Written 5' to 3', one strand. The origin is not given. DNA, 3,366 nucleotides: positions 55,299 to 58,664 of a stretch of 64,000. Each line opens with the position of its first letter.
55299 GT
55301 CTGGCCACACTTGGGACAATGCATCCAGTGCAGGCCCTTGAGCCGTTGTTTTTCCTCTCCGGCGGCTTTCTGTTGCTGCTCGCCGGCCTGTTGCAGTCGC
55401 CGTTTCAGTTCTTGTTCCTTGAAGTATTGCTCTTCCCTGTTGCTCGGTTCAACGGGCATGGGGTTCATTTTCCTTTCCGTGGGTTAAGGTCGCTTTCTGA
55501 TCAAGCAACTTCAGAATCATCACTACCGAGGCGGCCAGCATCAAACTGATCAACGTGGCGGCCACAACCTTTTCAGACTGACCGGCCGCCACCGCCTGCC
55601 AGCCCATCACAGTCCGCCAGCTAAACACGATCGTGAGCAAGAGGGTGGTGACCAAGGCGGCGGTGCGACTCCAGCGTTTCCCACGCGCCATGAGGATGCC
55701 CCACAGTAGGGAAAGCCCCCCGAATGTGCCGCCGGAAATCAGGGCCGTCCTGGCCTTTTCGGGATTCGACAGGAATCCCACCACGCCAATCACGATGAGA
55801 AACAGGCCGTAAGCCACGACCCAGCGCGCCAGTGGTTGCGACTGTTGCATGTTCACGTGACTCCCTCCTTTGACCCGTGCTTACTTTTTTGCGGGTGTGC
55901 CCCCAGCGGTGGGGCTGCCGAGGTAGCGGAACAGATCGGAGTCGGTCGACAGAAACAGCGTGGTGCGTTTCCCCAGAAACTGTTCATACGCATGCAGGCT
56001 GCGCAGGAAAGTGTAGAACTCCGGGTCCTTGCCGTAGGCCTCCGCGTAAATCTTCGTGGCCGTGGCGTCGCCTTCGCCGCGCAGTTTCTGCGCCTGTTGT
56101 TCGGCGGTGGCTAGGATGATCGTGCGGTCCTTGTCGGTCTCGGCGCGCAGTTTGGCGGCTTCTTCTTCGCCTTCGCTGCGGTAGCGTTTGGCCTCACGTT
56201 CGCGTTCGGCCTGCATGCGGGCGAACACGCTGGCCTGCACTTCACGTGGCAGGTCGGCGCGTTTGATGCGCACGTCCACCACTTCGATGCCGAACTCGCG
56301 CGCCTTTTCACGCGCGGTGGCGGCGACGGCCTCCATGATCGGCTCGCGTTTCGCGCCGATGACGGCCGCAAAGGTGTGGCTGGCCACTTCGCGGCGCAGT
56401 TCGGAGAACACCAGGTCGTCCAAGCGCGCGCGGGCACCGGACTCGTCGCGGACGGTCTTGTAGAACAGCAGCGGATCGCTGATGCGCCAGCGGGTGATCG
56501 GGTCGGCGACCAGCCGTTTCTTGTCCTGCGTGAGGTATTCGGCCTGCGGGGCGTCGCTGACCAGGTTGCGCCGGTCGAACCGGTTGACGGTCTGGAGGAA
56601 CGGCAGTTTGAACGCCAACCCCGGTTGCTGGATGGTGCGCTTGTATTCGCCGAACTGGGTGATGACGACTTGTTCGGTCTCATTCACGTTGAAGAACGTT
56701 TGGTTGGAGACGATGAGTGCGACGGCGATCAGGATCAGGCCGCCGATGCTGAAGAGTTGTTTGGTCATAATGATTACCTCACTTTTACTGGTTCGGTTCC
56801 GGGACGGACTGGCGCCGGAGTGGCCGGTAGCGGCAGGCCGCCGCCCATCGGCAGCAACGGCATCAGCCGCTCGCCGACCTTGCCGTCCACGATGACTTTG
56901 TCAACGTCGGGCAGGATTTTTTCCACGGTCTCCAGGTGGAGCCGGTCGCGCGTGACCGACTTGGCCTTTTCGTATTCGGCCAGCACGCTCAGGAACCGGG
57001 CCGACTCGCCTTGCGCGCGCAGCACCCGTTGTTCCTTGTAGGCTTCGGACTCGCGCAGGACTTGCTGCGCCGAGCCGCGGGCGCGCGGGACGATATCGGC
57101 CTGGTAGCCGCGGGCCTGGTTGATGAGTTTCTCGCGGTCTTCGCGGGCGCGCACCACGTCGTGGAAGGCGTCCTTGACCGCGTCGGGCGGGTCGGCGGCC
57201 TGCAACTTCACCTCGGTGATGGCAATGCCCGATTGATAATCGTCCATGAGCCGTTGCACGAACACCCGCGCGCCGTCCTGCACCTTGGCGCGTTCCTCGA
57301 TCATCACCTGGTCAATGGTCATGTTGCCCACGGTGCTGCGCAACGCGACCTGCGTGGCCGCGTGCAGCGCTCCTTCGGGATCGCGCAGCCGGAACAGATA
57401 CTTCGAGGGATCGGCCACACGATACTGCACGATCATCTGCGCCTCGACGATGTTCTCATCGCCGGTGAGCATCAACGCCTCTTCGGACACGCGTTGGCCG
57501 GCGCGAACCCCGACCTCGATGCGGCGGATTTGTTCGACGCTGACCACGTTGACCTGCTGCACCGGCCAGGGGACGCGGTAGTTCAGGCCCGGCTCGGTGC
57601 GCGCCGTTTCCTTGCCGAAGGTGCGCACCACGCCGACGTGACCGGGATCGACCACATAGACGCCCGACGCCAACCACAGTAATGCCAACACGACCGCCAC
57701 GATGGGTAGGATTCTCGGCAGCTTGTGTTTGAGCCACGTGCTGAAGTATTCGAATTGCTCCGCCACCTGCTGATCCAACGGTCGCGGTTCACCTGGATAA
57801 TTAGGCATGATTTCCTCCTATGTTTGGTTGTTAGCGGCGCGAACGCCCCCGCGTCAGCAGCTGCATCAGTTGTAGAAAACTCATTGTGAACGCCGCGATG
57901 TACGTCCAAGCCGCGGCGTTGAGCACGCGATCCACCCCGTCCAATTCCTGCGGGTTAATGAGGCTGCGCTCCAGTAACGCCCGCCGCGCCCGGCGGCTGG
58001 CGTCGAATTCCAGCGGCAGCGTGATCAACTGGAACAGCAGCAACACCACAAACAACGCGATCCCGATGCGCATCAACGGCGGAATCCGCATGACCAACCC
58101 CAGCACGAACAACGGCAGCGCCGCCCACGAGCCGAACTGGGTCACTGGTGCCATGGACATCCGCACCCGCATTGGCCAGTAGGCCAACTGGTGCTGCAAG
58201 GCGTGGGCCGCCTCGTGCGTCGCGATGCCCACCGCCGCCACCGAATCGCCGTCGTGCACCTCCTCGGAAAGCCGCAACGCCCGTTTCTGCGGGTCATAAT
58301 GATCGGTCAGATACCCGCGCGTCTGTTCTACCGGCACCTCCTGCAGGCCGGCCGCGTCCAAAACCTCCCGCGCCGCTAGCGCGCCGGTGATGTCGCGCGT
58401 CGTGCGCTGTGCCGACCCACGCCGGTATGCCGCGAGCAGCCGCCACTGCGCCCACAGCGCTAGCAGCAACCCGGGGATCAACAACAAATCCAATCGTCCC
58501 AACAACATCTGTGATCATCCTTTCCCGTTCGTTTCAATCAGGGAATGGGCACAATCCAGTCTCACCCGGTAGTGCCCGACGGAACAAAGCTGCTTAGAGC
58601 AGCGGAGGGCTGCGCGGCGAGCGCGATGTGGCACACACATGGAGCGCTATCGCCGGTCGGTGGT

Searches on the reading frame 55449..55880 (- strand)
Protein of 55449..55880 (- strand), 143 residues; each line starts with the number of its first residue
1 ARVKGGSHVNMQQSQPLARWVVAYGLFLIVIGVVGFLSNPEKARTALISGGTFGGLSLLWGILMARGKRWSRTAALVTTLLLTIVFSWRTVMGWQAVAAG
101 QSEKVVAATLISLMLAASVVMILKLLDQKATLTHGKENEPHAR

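Call 83: search_protein_families(library=pfam, proteins=[window:55449-55880:-], max_evalue=0.001)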
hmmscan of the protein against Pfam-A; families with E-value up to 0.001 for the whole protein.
window:55449-55880:- (143 aa): 1 family
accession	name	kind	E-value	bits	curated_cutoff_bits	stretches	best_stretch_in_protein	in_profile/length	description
PF03647.18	Tmemb_14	-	2.4e-07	31.8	24.8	1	22-117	3-84/92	Transmembrane proteins 14C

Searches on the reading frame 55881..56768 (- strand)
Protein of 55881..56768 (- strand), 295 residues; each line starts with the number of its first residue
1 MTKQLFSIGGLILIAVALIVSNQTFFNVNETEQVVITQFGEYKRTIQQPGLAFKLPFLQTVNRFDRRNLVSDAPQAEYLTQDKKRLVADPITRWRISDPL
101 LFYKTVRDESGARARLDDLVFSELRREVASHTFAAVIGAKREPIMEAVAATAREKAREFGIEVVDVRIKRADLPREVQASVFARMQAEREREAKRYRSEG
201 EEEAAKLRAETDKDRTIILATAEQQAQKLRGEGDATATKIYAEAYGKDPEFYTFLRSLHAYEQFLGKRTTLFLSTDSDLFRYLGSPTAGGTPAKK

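Call 16: search_protein_families(library=pfam, proteins=[window:55881-56768:-], max_evalue=0.001)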
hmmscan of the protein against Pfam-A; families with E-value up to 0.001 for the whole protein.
window:55881-56768:- (295 aa): 1 family
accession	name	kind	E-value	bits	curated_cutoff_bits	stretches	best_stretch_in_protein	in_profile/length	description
PF01145.31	Band_7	-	2.2e-33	116.2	23.6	1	27-201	2-175/176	SPFH domain / Band 7 family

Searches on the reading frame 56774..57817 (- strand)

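Call 16: search_protein_families(library=pfam, proteins=[window:56774-57817:-], max_evalue=0.001)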
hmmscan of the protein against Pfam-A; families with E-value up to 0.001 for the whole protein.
window:56774-57817:- (347 aa): 1 family
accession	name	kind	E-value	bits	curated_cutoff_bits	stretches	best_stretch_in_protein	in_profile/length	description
PF01145.31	Band_7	-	5e-27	95.5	23.6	1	55-237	2-174/176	SPFH domain / Band 7 family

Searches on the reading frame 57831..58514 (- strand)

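Call 16: search_protein_families(library=pfam, proteins=[window:57831-58514:-], max_evalue=0.001)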
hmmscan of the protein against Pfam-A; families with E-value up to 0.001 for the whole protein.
window:57831-58514:- (227 aa): 1 family
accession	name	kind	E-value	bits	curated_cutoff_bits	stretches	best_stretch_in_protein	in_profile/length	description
PF04298.18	Zn_peptidase_2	-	2.2e-74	250.2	27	1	10-221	3-215/218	Putative neutral zinc metallopeptidase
